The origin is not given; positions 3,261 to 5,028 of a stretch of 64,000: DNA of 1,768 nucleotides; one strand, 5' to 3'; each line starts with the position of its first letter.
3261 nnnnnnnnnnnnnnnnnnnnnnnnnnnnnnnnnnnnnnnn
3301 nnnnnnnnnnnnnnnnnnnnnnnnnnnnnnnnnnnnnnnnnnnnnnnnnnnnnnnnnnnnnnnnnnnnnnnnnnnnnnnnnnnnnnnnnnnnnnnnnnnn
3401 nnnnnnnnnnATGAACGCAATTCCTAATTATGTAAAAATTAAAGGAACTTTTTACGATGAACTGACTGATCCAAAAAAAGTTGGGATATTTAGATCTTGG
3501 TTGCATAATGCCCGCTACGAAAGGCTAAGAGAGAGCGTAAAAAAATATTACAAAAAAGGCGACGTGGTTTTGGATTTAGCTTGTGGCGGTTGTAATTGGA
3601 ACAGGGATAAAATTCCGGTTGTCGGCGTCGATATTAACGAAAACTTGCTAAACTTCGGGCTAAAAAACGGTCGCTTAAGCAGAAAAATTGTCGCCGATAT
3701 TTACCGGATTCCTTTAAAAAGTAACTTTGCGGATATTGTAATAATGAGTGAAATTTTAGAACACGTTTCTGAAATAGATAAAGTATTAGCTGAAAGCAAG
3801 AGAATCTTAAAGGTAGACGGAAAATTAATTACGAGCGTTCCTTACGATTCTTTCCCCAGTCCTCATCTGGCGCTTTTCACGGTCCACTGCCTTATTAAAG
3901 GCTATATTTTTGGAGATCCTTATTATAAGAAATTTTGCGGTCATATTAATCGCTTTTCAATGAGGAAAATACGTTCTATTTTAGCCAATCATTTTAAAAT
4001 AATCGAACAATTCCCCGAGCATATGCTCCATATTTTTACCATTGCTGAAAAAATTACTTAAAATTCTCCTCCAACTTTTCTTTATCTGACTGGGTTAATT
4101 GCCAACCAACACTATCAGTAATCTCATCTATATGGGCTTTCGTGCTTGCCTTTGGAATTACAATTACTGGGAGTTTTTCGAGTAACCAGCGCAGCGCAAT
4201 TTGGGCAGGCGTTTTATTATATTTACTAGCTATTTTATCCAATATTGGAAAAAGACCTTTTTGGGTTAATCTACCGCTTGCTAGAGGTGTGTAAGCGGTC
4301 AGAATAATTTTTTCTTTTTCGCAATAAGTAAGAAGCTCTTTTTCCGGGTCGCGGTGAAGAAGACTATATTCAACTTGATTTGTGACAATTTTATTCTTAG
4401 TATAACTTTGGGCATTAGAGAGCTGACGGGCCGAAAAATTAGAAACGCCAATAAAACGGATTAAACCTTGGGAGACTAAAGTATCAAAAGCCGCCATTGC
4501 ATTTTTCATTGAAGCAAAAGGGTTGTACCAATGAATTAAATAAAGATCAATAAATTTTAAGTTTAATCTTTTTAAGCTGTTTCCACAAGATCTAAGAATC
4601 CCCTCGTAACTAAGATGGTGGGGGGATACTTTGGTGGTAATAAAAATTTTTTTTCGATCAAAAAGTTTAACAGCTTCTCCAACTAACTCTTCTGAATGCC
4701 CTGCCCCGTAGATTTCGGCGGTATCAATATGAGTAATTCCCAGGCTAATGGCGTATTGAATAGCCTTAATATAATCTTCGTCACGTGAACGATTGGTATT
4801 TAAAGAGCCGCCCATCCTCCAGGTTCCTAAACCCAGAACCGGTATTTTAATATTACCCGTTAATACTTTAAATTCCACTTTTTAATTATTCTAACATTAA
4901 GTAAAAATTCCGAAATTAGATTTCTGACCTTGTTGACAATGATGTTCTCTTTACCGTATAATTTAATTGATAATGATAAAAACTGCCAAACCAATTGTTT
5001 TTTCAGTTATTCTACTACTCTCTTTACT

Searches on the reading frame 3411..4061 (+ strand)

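Call 71: search_protein_families(library=pfam, proteins=[window:3411-4061:+], max_evalue=0.01)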
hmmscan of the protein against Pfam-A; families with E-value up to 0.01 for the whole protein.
window:3411-4061:+ (216 aa): 8 families
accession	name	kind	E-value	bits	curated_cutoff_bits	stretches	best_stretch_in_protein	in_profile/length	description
PF08241.18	Methyltransf_11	-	7.3e-14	52.6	21.2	1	54-140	1-94/95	Methyltransferase domain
PF13847.12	Methyltransf_31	-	2e-09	37.7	27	1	48-145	2-113/145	Methyltransferase domain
PF13649.12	Methyltransf_25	-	3e-08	34.7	27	1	53-137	1-97/97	Methyltransferase domain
PF13489.12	Methyltransf_23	-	2.8e-07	30.9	27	1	37-193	7-156/164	Methyltransferase domain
PF01209.24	Ubie_methyltran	-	1.2e-06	28.5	20.1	1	45-140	43-150/233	ubiE/COQ5 methyltransferase family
PF05148.21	Methyltransf_8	-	2.4e-05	24.8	27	1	42-140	66-155/219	Hypothetical methyltransferase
PF08242.18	Methyltransf_12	-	7.8e-05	23.8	30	1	67-139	20-98/98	Methyltransferase domain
PF07021.18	MetW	-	0.0052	16.9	21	1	42-144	6-110/193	Methionine biosynthesis protein MetW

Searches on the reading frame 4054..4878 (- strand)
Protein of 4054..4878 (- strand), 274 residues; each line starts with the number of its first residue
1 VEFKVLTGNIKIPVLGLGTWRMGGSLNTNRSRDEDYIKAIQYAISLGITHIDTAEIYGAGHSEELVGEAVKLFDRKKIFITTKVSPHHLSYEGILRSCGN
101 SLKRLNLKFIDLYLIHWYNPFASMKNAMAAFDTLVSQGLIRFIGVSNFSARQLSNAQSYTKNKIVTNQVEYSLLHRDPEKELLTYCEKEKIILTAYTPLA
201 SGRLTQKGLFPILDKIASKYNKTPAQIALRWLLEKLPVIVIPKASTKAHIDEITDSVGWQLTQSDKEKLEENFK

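Call 71: search_protein_families(library=pfam, proteins=[window:4054-4878:-], max_evalue=0.01)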
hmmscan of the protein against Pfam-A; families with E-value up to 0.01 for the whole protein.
window:4054-4878:- (274 aa): 2 families
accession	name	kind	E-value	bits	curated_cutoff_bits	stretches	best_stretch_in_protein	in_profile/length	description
PF00248.27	Aldo_ket_red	-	6.9e-69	232.6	24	1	15-271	2-288/291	Aldo/keto reductase family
PF20441.4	TerL_nuclease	-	0.0055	16.3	24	1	79-158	174-250/286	Terminase large subunit, endonuclease domain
